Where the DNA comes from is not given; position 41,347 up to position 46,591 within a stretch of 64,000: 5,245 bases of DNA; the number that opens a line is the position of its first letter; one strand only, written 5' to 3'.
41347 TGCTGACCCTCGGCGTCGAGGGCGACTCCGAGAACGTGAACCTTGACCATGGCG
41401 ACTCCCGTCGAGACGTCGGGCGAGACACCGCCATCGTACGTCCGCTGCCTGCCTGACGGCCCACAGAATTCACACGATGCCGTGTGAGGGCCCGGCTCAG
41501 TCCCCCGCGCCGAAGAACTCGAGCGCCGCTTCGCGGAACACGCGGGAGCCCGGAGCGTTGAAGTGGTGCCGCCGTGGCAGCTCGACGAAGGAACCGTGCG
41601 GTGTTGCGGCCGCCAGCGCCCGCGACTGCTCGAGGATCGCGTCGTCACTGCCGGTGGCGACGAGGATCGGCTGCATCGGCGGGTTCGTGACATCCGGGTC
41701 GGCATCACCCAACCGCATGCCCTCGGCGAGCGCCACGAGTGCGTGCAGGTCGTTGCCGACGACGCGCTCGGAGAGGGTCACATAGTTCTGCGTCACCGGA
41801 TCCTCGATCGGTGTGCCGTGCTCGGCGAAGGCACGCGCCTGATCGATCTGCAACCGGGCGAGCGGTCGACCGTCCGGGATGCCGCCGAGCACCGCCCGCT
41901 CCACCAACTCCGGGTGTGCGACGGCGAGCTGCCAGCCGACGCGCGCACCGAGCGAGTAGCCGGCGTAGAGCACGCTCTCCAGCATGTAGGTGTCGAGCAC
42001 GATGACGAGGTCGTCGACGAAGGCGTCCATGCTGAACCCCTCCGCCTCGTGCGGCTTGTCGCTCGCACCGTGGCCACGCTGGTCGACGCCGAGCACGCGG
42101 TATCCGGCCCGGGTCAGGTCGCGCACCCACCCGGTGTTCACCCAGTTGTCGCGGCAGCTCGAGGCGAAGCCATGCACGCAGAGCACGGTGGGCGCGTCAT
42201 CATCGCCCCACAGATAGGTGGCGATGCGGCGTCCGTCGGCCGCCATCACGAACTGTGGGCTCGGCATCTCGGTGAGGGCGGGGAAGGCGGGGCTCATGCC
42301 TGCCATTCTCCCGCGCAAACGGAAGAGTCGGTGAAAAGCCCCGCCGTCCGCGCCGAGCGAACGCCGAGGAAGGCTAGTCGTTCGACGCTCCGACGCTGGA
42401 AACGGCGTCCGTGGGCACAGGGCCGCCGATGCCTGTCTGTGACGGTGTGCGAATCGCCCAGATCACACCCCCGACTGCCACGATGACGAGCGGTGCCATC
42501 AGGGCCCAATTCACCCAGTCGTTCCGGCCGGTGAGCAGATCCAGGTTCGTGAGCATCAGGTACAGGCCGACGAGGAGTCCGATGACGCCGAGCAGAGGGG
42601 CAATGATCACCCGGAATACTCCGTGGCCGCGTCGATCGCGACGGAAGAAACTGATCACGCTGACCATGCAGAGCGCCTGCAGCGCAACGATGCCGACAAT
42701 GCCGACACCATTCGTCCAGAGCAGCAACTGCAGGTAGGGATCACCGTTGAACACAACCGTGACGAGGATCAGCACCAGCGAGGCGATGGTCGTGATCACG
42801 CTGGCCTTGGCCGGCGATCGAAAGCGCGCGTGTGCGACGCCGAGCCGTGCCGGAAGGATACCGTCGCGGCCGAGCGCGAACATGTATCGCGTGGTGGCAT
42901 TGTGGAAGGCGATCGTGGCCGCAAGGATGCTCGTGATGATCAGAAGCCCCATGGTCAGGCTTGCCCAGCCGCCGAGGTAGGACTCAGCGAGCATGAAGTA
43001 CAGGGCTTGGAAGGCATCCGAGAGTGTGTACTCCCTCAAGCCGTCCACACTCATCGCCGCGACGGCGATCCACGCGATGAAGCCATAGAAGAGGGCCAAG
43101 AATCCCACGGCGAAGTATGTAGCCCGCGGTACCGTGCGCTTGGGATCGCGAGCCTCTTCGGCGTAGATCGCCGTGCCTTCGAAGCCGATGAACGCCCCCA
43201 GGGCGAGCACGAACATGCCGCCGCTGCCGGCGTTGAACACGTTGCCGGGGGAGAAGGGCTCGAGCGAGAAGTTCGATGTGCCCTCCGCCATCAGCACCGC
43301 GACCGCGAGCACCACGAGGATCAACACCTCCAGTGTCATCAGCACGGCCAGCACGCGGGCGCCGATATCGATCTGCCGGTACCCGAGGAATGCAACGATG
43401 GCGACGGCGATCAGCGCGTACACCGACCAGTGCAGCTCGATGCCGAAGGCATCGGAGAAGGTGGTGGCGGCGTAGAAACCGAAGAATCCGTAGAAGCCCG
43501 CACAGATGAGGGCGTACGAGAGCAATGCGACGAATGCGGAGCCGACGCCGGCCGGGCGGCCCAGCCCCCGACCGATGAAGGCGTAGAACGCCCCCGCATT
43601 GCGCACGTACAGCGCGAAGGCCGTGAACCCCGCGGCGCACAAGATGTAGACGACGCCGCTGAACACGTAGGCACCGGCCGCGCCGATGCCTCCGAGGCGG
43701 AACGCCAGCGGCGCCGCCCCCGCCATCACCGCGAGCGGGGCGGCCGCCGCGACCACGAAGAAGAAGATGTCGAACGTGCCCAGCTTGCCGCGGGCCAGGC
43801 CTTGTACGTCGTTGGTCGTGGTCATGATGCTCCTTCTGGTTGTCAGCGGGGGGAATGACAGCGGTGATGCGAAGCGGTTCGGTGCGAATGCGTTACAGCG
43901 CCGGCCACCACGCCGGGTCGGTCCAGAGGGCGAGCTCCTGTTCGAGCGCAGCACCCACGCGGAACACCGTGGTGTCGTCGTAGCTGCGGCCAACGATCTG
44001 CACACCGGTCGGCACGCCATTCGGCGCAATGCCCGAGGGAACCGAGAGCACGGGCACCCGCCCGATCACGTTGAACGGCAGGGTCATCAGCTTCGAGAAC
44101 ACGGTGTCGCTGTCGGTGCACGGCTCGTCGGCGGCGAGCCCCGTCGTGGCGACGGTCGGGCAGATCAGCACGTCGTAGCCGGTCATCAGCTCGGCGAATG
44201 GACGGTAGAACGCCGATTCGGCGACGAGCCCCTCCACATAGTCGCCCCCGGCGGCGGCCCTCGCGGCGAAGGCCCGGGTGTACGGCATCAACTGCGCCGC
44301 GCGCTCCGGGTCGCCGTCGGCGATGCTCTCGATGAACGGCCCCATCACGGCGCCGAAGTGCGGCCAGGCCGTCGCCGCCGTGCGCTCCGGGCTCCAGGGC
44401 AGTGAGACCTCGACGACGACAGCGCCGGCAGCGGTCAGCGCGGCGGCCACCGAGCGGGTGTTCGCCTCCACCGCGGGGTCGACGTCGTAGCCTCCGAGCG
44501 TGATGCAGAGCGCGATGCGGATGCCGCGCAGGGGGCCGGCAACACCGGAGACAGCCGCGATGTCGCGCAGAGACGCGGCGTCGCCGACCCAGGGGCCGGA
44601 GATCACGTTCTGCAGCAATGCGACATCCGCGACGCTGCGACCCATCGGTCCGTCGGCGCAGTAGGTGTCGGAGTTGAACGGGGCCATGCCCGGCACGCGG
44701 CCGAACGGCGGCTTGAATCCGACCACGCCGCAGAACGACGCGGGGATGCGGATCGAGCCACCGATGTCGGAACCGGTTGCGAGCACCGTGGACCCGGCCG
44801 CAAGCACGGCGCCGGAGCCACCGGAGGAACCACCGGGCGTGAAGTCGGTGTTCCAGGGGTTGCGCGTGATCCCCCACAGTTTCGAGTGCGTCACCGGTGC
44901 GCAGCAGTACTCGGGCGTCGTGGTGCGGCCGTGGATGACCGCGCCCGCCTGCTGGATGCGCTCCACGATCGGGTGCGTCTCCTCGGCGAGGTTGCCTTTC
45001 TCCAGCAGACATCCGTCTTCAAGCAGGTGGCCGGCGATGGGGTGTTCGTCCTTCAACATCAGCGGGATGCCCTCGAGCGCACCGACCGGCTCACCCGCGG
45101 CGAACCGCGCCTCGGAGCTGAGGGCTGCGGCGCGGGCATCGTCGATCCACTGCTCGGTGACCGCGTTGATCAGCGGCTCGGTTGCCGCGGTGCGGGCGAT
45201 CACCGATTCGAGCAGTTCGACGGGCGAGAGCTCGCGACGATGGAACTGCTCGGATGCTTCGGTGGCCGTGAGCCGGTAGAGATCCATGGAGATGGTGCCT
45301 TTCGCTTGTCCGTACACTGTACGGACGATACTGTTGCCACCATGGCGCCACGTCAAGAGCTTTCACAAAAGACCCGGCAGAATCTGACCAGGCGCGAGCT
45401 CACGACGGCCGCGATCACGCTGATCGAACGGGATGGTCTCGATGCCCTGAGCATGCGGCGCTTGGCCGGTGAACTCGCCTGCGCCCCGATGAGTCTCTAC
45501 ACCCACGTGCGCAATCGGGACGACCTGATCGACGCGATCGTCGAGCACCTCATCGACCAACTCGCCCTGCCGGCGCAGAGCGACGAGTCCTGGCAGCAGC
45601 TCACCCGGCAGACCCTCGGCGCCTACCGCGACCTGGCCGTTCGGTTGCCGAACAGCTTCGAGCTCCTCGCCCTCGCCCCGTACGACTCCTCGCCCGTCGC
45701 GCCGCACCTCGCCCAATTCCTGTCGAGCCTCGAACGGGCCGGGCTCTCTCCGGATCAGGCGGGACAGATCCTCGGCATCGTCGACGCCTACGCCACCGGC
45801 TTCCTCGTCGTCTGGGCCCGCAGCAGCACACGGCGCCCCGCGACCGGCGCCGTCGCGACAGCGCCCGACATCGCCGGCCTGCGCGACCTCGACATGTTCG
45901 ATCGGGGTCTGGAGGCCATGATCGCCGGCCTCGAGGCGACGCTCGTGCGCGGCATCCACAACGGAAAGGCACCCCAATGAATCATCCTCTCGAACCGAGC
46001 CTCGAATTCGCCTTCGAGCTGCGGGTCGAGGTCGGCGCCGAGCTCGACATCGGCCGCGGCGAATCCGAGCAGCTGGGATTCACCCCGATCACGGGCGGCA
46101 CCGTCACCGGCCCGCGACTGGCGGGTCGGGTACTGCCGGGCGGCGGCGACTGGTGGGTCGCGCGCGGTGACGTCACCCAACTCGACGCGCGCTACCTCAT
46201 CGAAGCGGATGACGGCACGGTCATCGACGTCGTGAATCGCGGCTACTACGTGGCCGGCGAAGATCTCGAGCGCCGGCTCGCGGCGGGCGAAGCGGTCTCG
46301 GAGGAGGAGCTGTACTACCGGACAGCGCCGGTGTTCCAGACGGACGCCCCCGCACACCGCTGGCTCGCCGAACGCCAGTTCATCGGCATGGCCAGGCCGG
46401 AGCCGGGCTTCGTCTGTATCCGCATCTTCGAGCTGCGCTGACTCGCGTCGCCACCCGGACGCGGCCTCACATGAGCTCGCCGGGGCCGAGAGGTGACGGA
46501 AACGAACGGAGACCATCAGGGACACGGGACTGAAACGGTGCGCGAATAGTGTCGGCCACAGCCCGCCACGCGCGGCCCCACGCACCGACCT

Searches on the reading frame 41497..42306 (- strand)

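Call 77: search_protein_families(library=pfam, proteins=[window:41497-42306:-], max_evalue=0.00001)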
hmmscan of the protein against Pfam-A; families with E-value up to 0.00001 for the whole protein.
window:41497-42306:- (269 aa): 3 families
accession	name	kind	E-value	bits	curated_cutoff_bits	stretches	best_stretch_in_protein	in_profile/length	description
PF00561.26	Abhydrolase_1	-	3.5e-23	83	25.8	1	39-143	1-102/245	alpha/beta hydrolase fold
PF12697.13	Abhydrolase_6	-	5.4e-13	50.5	26.3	1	41-249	1-205/217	Alpha/beta hydrolase family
PF12146.15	Hydrolase_4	-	2e-12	47.4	27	1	40-140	6-106/239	Serine aminopeptidase, S33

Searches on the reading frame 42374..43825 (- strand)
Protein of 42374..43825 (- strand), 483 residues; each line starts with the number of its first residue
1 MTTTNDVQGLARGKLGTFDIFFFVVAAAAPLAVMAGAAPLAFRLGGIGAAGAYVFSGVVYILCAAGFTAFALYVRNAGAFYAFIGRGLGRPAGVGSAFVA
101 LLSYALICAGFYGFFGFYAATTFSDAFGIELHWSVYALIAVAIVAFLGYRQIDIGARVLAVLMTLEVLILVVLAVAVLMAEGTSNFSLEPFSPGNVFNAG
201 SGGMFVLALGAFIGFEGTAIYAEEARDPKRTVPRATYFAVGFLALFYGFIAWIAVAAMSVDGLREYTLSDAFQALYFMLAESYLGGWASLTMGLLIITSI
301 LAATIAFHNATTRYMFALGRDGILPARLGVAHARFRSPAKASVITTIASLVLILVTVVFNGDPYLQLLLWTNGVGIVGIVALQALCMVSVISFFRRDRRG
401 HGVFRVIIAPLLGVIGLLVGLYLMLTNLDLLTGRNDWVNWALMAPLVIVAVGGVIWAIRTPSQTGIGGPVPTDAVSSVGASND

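Call 77: search_protein_families(library=pfam, proteins=[window:42374-43825:-], max_evalue=0.00001)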
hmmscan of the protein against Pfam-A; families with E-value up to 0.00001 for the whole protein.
window:42374-43825:- (483 aa): 2 families
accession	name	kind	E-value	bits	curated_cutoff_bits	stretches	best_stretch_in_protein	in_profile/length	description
PF13520.12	AA_permease_2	-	4.4e-26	92.2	27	1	15-441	1-420/427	Amino acid permease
PF00324.27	AA_permease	-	1.6e-19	70.4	24.6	1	20-460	2-463/470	Amino acid permease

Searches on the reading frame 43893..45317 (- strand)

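Call 77: search_protein_families(library=pfam, proteins=[window:43893-45317:-], max_evalue=0.00001)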
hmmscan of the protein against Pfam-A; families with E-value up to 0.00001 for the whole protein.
window:43893-45317:- (474 aa): 1 family
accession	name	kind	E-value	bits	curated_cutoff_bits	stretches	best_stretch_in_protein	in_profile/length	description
PF01425.27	Amidase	-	3.4e-84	283.9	27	1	34-451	1-444/445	Amidase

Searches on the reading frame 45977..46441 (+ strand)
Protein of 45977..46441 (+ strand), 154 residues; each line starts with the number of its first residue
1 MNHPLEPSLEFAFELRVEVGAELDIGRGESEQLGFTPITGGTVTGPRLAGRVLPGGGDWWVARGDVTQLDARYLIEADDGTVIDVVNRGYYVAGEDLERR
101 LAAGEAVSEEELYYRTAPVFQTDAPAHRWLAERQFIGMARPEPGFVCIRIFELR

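Call 77: search_protein_families(library=pfam, proteins=[window:45977-46441:+], max_evalue=0.00001)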
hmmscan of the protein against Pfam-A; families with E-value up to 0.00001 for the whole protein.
window:45977-46441:+ (154 aa): 1 family
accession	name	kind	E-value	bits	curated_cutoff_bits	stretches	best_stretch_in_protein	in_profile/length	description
PF11578.13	DUF3237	-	7.8e-39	133.2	24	1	7-152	1-148/149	Protein of unknown function (DUF3237)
